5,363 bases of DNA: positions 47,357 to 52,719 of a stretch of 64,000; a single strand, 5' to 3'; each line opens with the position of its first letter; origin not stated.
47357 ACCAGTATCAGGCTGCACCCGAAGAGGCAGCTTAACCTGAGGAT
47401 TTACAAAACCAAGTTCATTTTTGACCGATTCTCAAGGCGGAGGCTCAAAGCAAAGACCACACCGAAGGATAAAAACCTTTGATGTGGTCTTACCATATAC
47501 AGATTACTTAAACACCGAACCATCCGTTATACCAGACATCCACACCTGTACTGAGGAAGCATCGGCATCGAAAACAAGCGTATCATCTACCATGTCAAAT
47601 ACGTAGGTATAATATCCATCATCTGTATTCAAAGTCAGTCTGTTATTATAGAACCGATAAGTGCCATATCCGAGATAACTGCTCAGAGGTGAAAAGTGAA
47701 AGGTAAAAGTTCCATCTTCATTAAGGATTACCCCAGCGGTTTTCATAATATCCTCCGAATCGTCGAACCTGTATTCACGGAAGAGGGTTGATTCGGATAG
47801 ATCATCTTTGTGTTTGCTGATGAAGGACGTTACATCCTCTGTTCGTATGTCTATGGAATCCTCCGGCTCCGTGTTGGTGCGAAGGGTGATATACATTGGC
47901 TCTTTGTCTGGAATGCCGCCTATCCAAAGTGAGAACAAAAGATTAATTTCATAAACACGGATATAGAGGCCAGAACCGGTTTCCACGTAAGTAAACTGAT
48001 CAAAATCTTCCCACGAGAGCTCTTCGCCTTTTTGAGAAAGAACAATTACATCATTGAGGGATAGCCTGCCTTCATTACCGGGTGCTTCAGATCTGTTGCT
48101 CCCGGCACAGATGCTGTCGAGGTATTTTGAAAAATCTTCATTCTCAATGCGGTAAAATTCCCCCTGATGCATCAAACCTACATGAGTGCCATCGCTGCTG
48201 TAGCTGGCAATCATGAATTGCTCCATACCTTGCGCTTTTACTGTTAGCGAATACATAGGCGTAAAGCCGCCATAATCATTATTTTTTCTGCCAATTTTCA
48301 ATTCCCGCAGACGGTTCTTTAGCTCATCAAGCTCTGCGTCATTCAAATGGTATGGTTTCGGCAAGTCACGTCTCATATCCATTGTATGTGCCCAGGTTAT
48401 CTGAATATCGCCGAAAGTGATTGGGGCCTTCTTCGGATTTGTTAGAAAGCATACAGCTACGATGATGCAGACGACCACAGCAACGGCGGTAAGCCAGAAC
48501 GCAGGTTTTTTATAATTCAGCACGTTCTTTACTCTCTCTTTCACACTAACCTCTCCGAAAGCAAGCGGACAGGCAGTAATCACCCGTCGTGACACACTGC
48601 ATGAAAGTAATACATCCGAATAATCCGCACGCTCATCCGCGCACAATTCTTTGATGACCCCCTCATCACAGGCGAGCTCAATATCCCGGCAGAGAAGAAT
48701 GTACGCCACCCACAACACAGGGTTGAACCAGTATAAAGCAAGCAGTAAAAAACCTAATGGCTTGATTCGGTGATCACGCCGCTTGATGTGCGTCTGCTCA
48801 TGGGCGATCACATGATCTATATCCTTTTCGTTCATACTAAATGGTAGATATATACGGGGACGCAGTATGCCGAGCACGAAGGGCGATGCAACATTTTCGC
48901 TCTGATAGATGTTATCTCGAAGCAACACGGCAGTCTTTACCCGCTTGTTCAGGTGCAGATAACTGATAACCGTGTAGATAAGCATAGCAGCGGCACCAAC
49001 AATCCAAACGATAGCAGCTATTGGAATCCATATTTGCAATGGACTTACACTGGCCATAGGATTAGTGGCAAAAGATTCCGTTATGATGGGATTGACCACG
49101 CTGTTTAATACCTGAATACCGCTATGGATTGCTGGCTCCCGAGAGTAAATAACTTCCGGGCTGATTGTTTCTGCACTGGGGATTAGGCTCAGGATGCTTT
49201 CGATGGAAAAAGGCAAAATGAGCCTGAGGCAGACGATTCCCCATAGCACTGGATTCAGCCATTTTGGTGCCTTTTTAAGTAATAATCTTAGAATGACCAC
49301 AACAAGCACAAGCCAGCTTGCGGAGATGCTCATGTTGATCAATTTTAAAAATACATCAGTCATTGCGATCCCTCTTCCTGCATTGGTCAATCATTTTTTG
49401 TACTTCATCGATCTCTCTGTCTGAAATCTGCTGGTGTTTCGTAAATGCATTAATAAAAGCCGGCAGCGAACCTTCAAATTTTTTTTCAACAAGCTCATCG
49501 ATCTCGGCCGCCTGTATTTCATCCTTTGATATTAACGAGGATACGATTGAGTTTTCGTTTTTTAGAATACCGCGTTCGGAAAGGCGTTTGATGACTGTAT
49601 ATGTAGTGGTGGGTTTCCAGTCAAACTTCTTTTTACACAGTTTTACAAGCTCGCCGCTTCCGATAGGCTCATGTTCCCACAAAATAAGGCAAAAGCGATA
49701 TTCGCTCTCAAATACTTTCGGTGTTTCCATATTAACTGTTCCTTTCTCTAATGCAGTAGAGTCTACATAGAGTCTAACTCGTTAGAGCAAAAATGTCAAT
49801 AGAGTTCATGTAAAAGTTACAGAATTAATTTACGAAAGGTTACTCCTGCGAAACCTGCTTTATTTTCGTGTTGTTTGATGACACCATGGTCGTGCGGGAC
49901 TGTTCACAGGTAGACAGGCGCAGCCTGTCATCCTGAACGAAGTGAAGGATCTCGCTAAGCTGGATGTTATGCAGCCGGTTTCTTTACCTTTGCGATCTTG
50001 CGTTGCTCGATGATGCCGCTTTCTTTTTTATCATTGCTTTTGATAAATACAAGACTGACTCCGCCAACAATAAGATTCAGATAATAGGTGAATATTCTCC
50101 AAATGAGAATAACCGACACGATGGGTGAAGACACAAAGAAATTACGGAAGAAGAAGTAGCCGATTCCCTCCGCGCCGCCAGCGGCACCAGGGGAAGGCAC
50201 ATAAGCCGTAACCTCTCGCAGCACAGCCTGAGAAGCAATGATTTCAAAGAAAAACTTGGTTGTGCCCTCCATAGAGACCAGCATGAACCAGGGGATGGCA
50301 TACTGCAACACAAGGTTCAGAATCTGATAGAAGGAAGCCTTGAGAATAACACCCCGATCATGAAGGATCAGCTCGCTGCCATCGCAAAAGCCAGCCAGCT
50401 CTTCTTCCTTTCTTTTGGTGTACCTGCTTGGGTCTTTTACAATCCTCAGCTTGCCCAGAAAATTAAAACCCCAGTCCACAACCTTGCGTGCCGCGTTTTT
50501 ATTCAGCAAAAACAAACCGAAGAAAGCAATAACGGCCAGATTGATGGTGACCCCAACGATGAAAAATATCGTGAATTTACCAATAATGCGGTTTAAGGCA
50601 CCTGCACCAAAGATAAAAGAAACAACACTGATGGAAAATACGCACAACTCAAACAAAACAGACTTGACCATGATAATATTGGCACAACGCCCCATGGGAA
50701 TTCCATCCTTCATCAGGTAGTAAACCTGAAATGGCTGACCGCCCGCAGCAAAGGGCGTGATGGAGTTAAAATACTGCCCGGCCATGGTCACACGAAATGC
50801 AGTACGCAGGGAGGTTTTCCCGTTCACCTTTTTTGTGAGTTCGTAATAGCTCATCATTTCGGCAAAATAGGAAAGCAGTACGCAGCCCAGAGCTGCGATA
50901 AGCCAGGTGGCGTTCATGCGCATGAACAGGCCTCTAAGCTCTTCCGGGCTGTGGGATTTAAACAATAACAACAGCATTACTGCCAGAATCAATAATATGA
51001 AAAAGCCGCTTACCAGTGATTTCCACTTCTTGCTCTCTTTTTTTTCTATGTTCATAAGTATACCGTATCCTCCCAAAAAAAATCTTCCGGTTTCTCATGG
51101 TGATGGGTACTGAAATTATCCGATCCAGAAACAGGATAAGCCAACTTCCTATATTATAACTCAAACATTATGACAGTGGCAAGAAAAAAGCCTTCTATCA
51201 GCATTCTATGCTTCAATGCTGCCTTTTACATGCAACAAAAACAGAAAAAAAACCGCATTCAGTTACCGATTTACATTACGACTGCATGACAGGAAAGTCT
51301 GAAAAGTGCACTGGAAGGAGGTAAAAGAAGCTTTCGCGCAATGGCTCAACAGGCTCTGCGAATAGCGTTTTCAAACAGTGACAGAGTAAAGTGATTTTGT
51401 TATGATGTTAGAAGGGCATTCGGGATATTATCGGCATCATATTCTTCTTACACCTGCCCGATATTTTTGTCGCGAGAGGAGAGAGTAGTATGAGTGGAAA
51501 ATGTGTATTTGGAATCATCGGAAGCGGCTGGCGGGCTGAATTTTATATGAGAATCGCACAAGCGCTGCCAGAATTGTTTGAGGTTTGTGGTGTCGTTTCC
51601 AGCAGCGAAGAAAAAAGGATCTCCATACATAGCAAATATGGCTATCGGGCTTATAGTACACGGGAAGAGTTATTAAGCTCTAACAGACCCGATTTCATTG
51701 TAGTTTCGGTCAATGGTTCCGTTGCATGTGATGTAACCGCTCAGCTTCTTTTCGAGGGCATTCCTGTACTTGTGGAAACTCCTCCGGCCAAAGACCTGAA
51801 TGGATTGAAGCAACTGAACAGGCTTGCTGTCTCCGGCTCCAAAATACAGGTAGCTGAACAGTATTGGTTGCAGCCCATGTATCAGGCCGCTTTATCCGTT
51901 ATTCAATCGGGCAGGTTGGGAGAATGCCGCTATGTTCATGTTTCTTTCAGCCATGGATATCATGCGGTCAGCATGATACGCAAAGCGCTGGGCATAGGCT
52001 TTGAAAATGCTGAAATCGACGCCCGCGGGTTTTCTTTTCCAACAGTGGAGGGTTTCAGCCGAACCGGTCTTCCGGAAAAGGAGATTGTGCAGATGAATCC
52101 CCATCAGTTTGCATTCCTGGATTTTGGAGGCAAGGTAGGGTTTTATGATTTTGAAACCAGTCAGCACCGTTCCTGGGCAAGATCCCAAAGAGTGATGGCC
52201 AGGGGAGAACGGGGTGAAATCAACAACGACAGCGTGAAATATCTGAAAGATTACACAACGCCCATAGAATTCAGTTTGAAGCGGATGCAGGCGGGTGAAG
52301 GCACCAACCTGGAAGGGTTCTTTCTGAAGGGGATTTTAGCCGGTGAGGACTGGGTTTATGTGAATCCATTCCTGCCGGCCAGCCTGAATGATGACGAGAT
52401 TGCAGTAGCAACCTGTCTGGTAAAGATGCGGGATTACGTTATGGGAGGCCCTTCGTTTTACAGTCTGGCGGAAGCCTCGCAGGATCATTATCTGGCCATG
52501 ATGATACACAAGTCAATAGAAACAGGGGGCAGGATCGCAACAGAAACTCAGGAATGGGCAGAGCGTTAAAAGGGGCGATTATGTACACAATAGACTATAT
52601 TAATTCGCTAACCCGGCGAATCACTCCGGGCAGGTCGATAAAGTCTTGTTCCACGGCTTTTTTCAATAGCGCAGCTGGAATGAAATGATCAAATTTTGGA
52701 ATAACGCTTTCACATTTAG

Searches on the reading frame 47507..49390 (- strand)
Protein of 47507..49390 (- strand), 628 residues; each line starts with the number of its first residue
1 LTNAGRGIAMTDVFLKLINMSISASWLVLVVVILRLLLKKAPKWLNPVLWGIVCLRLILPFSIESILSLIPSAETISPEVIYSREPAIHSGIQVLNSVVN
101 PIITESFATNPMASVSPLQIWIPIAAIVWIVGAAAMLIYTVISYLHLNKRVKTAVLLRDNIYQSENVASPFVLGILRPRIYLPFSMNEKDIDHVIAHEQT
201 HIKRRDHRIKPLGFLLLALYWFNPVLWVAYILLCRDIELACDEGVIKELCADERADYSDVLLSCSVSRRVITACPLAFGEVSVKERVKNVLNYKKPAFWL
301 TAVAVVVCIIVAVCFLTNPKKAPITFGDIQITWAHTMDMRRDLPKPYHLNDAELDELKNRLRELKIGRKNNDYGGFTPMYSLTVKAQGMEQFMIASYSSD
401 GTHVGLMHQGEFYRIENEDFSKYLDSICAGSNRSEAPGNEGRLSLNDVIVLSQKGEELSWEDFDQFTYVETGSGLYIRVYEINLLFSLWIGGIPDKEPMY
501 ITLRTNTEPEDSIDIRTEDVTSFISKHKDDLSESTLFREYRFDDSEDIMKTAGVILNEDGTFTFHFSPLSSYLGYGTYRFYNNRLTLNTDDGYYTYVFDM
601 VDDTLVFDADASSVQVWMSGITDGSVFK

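Call 16: search_protein_families(library=pfam, proteins=[window:47507-49390:-], max_evalue=0.001)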
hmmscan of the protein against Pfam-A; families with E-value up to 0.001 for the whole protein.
window:47507-49390:- (628 aa): 1 family
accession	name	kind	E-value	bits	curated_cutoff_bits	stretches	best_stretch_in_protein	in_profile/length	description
PF05569.17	Peptidase_M56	-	7e-51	173.6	31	1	16-289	2-295/296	BlaR1 peptidase M56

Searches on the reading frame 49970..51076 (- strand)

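Call 16: search_protein_families(library=pfam, proteins=[window:49970-51076:-], max_evalue=0.001)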
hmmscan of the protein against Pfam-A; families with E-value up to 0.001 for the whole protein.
window:49970-51076:- (369 aa): 1 family
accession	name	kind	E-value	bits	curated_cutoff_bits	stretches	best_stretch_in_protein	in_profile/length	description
PF03706.18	LPG_synthase_TM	-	7.7e-47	160.7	33.4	1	28-338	5-302/302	Lysylphosphatidylglycerol synthase TM region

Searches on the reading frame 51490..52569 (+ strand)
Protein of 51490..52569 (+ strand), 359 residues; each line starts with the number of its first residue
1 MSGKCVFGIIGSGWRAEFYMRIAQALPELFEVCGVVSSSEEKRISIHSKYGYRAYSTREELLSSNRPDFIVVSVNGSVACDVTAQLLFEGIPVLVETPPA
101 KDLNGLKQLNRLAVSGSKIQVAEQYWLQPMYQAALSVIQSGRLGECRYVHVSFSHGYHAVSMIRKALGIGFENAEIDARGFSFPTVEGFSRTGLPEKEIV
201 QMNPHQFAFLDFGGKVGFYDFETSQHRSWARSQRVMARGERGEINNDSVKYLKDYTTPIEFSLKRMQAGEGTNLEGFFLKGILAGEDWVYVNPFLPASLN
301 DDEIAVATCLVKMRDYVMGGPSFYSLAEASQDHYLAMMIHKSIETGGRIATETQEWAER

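Call 16: search_protein_families(library=pfam, proteins=[window:51490-52566:+], max_evalue=0.001)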
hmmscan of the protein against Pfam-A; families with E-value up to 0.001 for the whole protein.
window:51490-52566:+ (359 aa): 1 family
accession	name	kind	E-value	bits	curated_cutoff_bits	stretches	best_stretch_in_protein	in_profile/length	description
PF01408.29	GFO_IDH_MocA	-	1.3e-12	48.9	24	1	7-119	3-115/120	Oxidoreductase family, NAD-binding Rossmann fold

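Call 17: find_encoding_contigs(protein=window:51490-52569:+, flank=10000, max_places=10)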
Protein window:51490-52569:+ (359 aa): 8 contigs read that carry it; 7 places shown.
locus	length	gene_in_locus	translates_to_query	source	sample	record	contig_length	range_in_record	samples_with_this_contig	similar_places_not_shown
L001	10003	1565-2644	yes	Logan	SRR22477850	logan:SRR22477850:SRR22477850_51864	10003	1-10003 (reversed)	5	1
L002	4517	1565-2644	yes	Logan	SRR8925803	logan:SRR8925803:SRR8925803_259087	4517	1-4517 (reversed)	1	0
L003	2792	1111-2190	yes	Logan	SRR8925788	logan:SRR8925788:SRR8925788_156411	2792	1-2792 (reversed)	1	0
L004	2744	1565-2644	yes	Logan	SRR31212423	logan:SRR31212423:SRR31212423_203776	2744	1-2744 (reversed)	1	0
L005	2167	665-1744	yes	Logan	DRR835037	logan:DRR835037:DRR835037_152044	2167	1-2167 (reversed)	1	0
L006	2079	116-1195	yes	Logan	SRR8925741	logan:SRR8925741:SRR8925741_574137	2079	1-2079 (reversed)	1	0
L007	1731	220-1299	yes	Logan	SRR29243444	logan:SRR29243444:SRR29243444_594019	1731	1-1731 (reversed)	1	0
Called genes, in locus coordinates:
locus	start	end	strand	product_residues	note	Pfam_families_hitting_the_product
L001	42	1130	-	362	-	PF03706:LPG_synthase_TM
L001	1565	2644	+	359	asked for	PF01408:GFO_IDH_MocA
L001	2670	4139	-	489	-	PF00271:Helicase_C, PF22590:Cas3-like_C_2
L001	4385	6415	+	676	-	PF13208:TerB_N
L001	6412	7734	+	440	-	PF10923:BrxC_BrxD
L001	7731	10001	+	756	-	PF00270:DEAD, PF00271:Helicase_C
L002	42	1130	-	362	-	PF03706:LPG_synthase_TM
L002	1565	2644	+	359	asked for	PF01408:GFO_IDH_MocA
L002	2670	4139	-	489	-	PF00271:Helicase_C, PF22590:Cas3-like_C_2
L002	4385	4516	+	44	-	?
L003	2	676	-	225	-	?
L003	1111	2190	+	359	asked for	PF01408:GFO_IDH_MocA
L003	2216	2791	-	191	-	?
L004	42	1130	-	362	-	PF03706:LPG_synthase_TM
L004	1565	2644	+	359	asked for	PF01408:GFO_IDH_MocA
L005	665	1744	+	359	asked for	PF01408:GFO_IDH_MocA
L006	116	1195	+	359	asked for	PF01408:GFO_IDH_MocA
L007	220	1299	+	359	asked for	PF01408:GFO_IDH_MocA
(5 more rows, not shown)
